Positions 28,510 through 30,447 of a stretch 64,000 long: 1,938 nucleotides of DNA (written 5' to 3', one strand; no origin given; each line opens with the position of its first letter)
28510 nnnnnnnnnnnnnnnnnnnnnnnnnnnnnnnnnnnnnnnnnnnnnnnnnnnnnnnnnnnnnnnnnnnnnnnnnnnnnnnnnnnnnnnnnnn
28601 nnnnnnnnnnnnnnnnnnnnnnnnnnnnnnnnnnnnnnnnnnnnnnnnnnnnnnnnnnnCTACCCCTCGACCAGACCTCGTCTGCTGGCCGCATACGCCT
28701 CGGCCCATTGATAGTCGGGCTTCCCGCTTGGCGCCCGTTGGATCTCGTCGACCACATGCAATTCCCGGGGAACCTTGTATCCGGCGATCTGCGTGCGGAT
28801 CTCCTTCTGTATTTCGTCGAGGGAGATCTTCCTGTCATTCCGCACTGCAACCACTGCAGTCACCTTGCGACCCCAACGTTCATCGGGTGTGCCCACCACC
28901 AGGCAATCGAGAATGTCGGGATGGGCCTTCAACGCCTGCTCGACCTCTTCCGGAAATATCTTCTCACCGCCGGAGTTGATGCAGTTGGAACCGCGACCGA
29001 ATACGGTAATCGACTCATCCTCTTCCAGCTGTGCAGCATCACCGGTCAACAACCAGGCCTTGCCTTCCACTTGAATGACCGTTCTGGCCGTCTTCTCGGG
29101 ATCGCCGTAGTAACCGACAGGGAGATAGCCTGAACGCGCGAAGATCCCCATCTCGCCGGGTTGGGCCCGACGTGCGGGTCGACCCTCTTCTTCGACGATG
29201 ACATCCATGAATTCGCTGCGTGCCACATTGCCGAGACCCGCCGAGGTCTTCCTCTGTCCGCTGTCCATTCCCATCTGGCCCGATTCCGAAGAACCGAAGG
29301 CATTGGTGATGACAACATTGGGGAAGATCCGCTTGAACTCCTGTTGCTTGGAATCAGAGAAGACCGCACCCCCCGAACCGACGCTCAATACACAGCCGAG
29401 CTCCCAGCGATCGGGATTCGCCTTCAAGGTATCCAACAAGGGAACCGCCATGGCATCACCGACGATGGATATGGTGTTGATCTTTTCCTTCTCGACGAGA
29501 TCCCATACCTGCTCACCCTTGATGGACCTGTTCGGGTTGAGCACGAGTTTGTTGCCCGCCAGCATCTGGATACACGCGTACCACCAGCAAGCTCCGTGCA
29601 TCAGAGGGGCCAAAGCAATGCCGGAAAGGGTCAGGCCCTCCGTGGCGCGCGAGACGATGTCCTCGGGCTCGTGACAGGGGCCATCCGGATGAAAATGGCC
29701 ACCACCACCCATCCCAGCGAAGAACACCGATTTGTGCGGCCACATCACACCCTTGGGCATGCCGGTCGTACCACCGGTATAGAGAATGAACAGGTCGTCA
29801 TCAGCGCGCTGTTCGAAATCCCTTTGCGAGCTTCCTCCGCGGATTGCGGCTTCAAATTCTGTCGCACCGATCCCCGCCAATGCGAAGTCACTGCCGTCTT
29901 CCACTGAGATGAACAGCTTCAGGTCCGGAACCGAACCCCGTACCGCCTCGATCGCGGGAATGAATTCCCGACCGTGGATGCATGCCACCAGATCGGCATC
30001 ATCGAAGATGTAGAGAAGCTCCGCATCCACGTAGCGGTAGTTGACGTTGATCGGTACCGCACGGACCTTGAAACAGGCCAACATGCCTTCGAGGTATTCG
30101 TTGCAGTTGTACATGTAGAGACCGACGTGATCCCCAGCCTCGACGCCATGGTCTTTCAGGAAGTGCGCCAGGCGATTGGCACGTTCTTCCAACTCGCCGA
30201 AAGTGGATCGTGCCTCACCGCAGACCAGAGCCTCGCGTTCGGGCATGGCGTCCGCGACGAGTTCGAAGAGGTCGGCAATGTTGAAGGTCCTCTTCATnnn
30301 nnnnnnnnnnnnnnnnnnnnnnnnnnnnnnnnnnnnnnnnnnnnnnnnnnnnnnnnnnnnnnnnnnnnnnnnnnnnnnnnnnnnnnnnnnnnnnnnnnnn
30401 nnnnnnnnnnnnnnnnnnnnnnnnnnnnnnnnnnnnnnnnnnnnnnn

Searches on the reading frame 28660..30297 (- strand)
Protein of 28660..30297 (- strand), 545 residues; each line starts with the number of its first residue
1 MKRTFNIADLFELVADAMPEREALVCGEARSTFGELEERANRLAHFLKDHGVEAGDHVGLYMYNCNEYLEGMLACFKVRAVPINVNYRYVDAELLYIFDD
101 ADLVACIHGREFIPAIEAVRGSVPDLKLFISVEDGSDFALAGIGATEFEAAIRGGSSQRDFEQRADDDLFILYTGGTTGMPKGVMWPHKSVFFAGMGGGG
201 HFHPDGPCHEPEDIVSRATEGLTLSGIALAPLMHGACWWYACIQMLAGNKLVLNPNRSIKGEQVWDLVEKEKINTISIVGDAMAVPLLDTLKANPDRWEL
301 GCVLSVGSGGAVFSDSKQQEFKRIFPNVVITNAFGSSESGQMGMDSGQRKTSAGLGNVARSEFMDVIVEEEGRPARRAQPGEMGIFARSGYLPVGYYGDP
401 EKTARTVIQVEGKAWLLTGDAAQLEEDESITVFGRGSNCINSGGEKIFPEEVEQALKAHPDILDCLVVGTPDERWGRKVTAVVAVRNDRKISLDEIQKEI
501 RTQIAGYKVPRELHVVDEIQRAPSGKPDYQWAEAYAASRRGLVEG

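Call 73: search_protein_families(library=ncbifam, proteins=[window:28660-30297:-], max_evalue=1e-10)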
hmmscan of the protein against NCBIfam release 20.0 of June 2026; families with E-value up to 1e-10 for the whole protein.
window:28660-30297:- (545 aa): 91 families (the best 25 are shown)
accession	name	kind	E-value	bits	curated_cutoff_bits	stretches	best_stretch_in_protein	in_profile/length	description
NF005863.0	PRK07798.1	subfamily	6e-200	665.4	543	1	4-540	3-535/540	acyl-CoA synthetase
NF004837.0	PRK06187.1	subfamily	2e-92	310.2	476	1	3-528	6-514/531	long-chain-fatty-acid--CoA ligase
NF006182.0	PRK08316.1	subfamily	1e-66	225.5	663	2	231-526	220-507/523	fatty acyl-CoA synthetase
NF052269.1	Staph_lig_FadD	equivalog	8.4e-62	209.1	650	1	28-530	25-487/499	long-chain-fatty-acid--CoA ligase FadD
NF005676.0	PRK07470.1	equivalog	1.3e-59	202.3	774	1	2-526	17-519/544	acyl-CoA synthetase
NF006181.0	PRK08314.1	subfamily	1.2e-58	198.8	705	1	8-526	27-544/563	long-chain-fatty-acid--CoA ligase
NF005857.1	PRK07786.1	exception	3.1e-57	194.2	733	1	15-526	19-502/513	fatty-acid--CoA ligase FadD5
NF004797.0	PRK06145.1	equivalog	1.9e-56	191.4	850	1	5-526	2-485/499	acyl-CoA synthetase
NF009233.0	PRK12583.1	subfamily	6.8e-54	183.2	832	1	6-526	19-540/558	fatty acid CoA ligase family protein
NF052580.1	Str24CoAsynCasG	equivalog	2e-53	181.6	750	1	8-526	44-540/548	steroid-24-oyl-CoA synthetase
NF004808.0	PRK06155.1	equivalog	5.5e-52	176.7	722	1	7-526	23-512/542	ATP-dependent acyl-CoA ligase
NF009071.0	PRK12406.1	subfamily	1.1e-51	175.8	701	1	23-526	5-492/510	acyl-CoA synthetase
NF002966.0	PRK03640.1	equivalog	1.8e-51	175.2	556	2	242-526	201-470/483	o-succinylbenzoate--CoA ligase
NF004511.1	PRK05852.1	equivalog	9.3e-49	166.4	650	1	7-526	1-494/505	FadD7 family fatty acid--CoA ligase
NF005307.0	PRK06839.1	equivalog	1.2e-48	166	748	1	7-526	4-483/496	o-succinylbenzoate--CoA ligase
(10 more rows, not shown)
